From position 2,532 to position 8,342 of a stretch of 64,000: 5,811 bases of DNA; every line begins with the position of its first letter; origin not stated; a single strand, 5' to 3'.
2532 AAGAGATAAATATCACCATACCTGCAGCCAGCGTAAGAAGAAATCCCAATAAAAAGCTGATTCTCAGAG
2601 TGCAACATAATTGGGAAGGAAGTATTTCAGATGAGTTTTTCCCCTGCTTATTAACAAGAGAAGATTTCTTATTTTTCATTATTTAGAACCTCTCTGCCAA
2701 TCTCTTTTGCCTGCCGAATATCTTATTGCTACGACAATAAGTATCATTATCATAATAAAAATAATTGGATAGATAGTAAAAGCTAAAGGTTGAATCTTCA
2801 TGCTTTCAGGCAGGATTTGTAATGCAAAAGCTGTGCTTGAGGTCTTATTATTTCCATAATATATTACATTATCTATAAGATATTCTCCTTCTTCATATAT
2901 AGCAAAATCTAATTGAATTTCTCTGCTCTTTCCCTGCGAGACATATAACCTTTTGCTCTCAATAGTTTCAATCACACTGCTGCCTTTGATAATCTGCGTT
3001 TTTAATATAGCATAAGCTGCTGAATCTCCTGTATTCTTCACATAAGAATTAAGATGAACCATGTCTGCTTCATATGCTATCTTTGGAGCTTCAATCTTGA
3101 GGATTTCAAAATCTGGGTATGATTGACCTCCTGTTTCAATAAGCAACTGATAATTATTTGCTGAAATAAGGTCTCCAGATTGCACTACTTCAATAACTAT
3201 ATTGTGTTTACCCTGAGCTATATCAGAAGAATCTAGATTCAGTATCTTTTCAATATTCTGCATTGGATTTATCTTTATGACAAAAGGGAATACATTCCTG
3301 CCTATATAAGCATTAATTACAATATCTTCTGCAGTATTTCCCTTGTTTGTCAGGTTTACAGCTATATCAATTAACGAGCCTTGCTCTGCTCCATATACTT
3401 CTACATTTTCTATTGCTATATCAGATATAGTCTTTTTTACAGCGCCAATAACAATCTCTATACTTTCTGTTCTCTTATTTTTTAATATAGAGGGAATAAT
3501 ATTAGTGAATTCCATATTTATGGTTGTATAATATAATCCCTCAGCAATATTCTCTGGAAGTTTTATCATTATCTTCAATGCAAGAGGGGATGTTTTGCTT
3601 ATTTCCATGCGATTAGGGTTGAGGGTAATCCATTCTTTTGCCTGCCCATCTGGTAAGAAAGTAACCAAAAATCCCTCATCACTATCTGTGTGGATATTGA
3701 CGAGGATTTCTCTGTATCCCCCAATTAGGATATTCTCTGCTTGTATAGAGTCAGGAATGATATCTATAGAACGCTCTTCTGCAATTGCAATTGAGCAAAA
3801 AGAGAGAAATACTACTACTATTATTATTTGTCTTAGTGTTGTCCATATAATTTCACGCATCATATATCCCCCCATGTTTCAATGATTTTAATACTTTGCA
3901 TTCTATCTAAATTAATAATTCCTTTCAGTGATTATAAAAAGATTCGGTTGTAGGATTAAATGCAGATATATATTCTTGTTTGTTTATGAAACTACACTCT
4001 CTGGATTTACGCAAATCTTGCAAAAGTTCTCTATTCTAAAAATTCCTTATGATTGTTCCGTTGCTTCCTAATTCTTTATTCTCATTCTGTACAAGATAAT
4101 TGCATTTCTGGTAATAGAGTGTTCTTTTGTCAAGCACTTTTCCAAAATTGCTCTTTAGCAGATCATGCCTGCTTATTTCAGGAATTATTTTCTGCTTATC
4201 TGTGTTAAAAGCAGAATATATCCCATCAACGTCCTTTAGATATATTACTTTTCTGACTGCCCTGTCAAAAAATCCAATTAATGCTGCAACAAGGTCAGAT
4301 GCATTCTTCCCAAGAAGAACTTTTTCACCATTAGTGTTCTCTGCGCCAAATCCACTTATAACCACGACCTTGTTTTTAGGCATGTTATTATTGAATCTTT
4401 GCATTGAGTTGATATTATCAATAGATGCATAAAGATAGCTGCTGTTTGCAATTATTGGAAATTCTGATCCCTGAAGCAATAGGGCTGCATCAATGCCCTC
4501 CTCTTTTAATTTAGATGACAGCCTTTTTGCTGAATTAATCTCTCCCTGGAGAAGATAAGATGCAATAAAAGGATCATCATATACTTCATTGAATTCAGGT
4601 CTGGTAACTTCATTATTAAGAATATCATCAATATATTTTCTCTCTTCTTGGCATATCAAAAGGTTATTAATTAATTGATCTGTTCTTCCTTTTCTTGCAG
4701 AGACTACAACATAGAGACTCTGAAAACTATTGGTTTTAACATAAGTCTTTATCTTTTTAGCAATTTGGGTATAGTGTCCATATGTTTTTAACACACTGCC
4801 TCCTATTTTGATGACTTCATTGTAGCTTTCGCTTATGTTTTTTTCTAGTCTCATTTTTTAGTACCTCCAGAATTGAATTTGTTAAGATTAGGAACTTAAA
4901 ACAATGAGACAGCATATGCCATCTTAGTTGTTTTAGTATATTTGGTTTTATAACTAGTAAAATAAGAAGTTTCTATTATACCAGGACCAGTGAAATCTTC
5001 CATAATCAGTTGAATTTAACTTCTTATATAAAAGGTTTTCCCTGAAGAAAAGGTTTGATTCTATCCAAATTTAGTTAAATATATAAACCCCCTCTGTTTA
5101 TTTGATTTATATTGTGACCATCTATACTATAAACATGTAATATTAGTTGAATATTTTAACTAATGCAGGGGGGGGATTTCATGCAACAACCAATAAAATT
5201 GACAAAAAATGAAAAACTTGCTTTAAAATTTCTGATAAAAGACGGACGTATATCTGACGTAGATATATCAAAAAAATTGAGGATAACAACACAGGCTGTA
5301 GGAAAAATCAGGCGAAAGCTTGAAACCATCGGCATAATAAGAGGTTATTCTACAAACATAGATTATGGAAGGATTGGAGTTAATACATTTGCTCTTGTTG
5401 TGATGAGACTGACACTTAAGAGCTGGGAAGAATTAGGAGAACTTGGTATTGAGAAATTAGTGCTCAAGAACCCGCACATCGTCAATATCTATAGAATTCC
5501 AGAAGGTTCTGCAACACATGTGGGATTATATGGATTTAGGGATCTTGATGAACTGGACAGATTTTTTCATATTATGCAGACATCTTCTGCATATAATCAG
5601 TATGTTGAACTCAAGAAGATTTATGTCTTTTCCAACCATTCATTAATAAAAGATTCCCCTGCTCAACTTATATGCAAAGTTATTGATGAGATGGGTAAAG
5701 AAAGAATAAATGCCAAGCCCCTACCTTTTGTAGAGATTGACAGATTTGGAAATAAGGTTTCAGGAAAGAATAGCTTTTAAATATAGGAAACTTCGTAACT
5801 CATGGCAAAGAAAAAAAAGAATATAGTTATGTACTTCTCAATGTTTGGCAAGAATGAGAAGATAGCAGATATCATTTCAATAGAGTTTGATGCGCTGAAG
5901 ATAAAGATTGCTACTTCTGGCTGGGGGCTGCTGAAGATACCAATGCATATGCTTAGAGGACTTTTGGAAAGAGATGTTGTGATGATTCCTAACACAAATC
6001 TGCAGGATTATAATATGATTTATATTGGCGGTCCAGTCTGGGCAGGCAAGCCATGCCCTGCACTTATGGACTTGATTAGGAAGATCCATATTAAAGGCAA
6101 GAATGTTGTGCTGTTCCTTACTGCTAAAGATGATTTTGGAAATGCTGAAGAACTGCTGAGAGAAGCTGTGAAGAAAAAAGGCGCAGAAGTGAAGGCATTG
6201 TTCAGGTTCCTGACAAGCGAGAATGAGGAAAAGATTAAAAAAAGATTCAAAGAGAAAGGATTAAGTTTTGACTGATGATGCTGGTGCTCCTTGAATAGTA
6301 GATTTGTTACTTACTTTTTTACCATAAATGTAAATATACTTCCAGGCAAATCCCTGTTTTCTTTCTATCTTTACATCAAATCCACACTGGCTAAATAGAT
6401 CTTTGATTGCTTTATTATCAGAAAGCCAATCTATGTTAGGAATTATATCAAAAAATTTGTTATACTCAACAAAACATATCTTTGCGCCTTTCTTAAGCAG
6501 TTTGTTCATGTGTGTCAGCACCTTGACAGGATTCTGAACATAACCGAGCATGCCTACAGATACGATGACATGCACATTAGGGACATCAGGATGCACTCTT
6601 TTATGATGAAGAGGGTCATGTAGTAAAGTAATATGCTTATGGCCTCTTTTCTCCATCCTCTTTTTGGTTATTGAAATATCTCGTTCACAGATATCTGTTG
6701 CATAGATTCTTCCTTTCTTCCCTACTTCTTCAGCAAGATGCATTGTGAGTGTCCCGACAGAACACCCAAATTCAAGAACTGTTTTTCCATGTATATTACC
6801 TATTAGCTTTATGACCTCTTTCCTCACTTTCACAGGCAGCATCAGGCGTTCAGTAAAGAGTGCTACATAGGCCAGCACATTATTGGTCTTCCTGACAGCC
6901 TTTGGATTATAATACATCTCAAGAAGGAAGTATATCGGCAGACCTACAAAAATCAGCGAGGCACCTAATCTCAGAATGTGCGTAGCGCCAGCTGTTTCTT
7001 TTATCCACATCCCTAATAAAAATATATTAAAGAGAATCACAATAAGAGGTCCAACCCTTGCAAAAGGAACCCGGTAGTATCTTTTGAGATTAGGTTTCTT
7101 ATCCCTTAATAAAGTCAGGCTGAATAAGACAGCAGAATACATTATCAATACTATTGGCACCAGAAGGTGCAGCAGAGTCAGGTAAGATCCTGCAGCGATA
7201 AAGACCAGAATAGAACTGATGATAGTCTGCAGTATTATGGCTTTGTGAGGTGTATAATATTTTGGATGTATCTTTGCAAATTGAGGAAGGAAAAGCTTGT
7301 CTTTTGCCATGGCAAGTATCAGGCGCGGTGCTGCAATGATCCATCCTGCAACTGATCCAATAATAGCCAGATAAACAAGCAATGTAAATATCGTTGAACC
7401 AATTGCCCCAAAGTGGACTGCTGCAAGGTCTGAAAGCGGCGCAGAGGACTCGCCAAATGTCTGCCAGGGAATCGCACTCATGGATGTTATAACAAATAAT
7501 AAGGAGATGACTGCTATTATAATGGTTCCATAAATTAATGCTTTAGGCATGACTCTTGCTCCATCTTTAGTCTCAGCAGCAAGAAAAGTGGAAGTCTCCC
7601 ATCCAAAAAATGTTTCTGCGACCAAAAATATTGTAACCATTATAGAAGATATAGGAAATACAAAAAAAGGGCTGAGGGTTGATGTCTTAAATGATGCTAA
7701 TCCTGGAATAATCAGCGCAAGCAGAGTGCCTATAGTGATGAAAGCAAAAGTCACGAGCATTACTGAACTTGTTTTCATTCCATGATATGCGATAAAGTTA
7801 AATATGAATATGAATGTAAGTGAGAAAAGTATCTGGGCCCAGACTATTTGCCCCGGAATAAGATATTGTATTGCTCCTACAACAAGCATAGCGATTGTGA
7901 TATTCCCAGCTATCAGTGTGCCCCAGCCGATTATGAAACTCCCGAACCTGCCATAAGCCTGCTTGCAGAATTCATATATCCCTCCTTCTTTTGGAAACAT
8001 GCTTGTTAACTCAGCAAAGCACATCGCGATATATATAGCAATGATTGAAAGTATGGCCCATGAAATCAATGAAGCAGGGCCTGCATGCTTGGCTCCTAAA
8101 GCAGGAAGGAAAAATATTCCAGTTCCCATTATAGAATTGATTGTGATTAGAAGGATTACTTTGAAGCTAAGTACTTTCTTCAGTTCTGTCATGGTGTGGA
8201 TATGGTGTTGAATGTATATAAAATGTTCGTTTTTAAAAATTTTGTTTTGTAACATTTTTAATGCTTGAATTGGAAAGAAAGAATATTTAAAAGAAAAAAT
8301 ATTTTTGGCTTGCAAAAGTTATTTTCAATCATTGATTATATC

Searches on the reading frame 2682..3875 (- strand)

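Call 8: search_protein_families(library=pfam, proteins=[window:2682-3875:-], max_evalue=0.01)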
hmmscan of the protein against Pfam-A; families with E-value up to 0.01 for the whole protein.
window:2682-3875:- (398 aa): 1 family
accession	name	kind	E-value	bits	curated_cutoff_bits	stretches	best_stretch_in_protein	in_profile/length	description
PF07705.17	CARDB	-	0.00012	22.6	22.7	1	254-342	2-87/101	CARDB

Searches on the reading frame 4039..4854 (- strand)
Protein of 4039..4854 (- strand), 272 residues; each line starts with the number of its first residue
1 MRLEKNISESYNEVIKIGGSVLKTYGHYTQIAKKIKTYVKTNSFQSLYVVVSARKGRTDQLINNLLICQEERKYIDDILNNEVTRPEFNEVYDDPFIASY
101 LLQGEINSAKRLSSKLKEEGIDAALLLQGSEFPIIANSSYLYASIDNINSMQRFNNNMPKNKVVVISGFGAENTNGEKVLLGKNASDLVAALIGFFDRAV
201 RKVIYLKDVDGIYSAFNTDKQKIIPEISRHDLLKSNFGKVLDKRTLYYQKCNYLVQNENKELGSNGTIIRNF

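Call 8: search_protein_families(library=pfam, proteins=[window:4039-4854:-], max_evalue=0.01)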
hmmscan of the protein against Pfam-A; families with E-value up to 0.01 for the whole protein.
window:4039-4854:- (272 aa): 1 family
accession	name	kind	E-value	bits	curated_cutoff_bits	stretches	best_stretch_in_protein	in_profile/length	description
PF00696.33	AA_kinase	-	1.6e-23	84.1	24.9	1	14-234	4-202/234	Amino acid kinase family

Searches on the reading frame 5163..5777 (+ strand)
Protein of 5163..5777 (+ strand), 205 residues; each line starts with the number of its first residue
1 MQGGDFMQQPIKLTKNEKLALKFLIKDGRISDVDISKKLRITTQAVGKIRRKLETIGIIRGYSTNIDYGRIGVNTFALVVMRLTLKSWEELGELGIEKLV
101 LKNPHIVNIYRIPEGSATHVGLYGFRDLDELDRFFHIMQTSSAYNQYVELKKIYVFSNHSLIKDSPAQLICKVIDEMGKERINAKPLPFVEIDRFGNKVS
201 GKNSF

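Call 8: search_protein_families(library=pfam, proteins=[window:5163-5777:+], max_evalue=0.01)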
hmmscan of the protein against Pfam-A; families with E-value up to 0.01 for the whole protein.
window:5163-5777:+ (205 aa): 3 families
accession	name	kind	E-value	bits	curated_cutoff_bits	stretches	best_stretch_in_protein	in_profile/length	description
PF13412.12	HTH_24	-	1.7e-05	24.7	21.9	1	15-60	3-48/48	Winged helix-turn-helix DNA-binding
PF02002.24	TFIIE_alpha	-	0.0041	17.4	22.9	1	16-59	14-57/105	TFIIE alpha subunit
PF13404.12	HTH_AsnC-type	-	0.0068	16.6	27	0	21-53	9-41/42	AsnC-type helix-turn-helix domain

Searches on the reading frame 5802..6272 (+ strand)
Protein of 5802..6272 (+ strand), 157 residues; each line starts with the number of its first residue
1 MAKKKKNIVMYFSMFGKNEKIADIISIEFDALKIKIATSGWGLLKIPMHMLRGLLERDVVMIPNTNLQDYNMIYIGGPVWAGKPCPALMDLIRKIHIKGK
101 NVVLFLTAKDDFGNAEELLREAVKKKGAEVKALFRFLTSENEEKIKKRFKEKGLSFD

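Call 8: search_protein_families(library=pfam, proteins=[window:5802-6272:+], max_evalue=0.01)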
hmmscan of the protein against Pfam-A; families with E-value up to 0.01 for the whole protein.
window:5802-6272:+ (157 aa): 2 families
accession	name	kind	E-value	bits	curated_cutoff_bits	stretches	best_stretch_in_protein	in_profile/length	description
PF12682.12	Flavodoxin_4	-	3.8e-06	26.9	24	1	57-124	61-129/155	Flavodoxin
PF12724.12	Flavodoxin_5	-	0.00028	21.7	27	1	63-132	37-110/145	Flavodoxin domain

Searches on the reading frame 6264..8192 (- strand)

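Call 7: search_protein_families(library=pfam, proteins=[window:6264-8192:-], max_evalue=0.1)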
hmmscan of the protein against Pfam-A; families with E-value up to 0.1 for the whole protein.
window:6264-8192:- (643 aa): 12 families
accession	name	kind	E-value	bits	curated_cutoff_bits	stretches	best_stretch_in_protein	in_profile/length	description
PF13520.12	AA_permease_2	-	1.8e-45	156.1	27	1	8-395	1-403/427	Amino acid permease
PF00324.27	AA_permease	-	2.1e-30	106.3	24.6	1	13-393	2-417/470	Amino acid permease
PF13489.12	Methyltransf_23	-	1.4e-11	44.8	27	1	459-588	12-124/164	Methyltransferase domain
PF13847.12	Methyltransf_31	-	1.5e-11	44.6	27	1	469-578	4-113/145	Methyltransferase domain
PF01209.24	Ubie_methyltran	-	7.2e-11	42.3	20.1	1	457-579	36-156/233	ubiE/COQ5 methyltransferase family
PF08242.18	Methyltransf_12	-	2.5e-10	41.4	30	1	473-571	1-97/98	Methyltransferase domain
PF13649.12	Methyltransf_25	-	3.5e-10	40.9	27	1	472-569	1-96/97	Methyltransferase domain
PF08241.18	Methyltransf_11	-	9.5e-08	33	21.2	1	473-574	1-95/95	Methyltransferase domain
PF01135.25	PCMT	-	0.0027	17.9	20.3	1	466-553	71-139/210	Protein-L-isoaspartate(D-aspartate) O-methyltransferase (PCMT)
PF01269.23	Fibrillarin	-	0.0067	16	27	1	468-542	71-144/227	Fibrillarin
PF05175.20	MTS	-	0.014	15.5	23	1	466-525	29-87/170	Methyltransferase small domain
PF01596.23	Methyltransf_3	-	0.06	13.1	22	0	464-520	40-96/204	O-methyltransferase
